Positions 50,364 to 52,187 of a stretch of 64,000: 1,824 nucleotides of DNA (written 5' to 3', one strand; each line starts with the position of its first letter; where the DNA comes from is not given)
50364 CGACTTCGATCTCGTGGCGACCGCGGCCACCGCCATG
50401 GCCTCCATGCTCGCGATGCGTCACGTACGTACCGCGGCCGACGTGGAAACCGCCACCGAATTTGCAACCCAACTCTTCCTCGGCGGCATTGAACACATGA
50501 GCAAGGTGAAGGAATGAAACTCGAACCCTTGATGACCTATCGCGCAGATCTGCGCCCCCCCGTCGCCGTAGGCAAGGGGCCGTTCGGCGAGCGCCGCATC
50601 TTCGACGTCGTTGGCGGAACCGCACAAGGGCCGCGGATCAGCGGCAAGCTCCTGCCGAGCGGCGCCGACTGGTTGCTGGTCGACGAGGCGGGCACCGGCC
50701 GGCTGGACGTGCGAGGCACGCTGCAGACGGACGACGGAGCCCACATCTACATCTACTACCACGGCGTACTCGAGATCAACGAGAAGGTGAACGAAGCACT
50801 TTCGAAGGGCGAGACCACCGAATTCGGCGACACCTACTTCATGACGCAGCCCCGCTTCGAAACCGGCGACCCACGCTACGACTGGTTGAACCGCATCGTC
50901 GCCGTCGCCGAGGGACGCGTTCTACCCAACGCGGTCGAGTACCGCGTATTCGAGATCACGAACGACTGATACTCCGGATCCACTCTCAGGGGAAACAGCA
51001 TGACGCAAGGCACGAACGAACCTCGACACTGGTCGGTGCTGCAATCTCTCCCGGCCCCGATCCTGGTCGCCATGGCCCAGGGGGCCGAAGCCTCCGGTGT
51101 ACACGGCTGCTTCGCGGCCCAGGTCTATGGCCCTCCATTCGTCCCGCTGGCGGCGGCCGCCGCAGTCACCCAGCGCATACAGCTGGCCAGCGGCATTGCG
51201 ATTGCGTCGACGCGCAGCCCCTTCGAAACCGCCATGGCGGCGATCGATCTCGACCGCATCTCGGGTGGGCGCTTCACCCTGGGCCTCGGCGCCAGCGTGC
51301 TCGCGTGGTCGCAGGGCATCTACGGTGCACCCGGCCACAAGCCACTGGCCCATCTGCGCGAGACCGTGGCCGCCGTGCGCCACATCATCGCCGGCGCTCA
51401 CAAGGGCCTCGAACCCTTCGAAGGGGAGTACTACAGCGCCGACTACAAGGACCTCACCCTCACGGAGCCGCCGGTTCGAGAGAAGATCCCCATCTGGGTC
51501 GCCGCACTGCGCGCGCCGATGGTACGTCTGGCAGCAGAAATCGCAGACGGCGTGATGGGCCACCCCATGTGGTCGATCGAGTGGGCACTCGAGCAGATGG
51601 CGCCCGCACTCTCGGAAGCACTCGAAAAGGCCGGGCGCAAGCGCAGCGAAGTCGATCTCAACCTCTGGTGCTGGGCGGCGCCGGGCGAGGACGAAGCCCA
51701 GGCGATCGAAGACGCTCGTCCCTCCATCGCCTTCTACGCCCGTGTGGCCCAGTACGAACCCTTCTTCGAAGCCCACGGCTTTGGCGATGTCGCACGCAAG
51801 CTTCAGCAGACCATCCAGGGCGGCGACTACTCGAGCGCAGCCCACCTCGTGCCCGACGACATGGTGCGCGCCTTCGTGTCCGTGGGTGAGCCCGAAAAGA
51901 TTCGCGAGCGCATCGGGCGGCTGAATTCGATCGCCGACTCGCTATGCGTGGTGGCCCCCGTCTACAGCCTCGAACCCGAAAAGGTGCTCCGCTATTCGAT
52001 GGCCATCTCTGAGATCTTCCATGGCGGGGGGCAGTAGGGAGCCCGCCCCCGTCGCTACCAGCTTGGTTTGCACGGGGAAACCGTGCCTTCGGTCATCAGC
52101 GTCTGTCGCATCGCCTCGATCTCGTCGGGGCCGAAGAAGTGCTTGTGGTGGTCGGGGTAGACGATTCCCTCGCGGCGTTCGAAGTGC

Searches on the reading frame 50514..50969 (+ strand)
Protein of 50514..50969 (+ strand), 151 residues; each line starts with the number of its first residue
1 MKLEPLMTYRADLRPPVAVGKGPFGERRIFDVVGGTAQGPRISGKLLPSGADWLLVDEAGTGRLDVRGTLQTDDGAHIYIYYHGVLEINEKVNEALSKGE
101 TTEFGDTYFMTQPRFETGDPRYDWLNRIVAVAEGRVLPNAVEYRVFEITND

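Call 20: search_protein_families(library=ncbifam, proteins=[window:50514-50969:+], max_evalue=0.001)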
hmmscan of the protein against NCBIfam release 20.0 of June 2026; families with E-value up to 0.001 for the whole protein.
window:50514-50969:+ (151 aa): 3 families
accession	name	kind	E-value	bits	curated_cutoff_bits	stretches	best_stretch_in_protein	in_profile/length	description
NF002047.0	PRK00872.1-4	equivalog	5.3e-23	81.7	286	1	3-148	34-180/181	hypothetical protein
NF002045.0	PRK00872.1-1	equivalog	5.5e-21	74.8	246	1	17-133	21-137/153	hypothetical protein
NF002046.0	PRK00872.1-2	equivalog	5.6e-08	32.9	184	1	60-148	6-94/95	hypothetical protein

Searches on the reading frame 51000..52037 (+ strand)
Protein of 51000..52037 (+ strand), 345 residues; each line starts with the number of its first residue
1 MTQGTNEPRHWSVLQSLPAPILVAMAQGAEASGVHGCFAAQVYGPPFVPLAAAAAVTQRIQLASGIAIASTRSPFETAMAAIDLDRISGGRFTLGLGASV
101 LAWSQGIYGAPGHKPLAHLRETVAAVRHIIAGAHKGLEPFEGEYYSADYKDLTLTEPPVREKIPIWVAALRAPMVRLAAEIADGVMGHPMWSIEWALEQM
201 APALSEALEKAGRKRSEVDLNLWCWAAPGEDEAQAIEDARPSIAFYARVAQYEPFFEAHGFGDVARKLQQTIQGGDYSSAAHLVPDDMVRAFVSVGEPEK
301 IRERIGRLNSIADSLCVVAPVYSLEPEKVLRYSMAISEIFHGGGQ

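Call 4: search_protein_families(library=pfam, proteins=[window:51000-52037:+], max_evalue=0.01)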
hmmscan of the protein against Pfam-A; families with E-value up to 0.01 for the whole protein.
window:51000-52037:+ (345 aa): 1 family
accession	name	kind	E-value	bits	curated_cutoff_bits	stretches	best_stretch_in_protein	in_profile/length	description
PF00296.26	Bac_luciferase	-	1.4e-59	202.5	27.9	1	22-309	25-308/314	Luciferase-like monooxygenase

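Call 20: search_protein_families(library=ncbifam, proteins=[window:51000-52037:+], max_evalue=0.001)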
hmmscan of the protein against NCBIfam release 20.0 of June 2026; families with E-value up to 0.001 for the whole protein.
window:51000-52037:+ (345 aa): 25 families
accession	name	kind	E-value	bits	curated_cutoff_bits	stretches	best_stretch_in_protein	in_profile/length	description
TIGR03617.1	F420_MSMEG_2256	subfamily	4.1e-63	213.2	278.15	1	27-327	2-307/318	TIGR03617 family F420-dependent LLM class oxidoreductase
TIGR03559.1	F420_Rv3520c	subfamily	3.1e-46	157.9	335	1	24-309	17-315/325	LLM class F420-dependent oxidoreductase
NF002619.0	PRK02271.1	equivalog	7.9e-41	140.4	276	1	22-321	16-309/329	5,10-methylenetetrahydromethanopterin reductase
TIGR03555.1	F420_mer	equivalog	4.6e-37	128.1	348.7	1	47-318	41-304/325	5,10-methylenetetrahydromethanopterin reductase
TIGR03841.1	F420_Rv3093c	subfamily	2.9e-32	112.2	213.65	1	46-310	37-286/298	LLM class F420-dependent oxidoreductase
TIGR04024.1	F420_NP1902A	hypoth_equivalog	1.4e-31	109.5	345.4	1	22-311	17-302/330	TIGR04024 family LLM class F420-dependent oxidoreductase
TIGR03564.1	F420_MSMEG_4879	subfamily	3.4e-28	99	234.25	1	22-265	1-237/265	TIGR03564 family F420-dependent LLM class oxidoreductase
TIGR03619.1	F420_Rv2161c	subfamily_domain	1.1e-27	97.2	166.9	1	45-233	45-226/247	TIGR03619 family F420-dependent LLM class oxidoreductase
TIGR03857.1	F420_MSMEG_2249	hypoth_equivalog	6.3e-18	65.1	218.4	1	50-262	46-241/329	TIGR03857 family LLM class F420-dependent oxidoreductase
TIGR03560.1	F420_Rv1855c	subfamily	1.8e-16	60.6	231.4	1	47-219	53-223/227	TIGR03560 family F420-dependent LLM class oxidoreductase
TIGR03621.1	F420_MSMEG_2516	subfamily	5.1e-14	52.1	213.15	1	22-239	16-235/295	TIGR03621 family F420-dependent LLM class oxidoreductase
TIGR03571.1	lucif_BA3436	subfamily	1.6e-13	50.6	303.9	1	40-189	64-208/304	TIGR03571 family LLM class oxidoreductase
TIGR03620.1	F420_MSMEG_4141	subfamily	2e-10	40.5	219.8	1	25-121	23-114/280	TIGR03620 family F420-dependent LLM class oxidoreductase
TIGR03557.1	F420_G6P_family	subfamily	5.1e-09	35.7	210.4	1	50-246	53-234/316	TIGR03557 family F420-dependent LLM class oxidoreductase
TIGR03842.1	F420_CPS_4043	hypoth_equivalog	8.1e-09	35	295.45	1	17-311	10-300/329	TIGR03842 family LLM class F420-dependent oxidoreductase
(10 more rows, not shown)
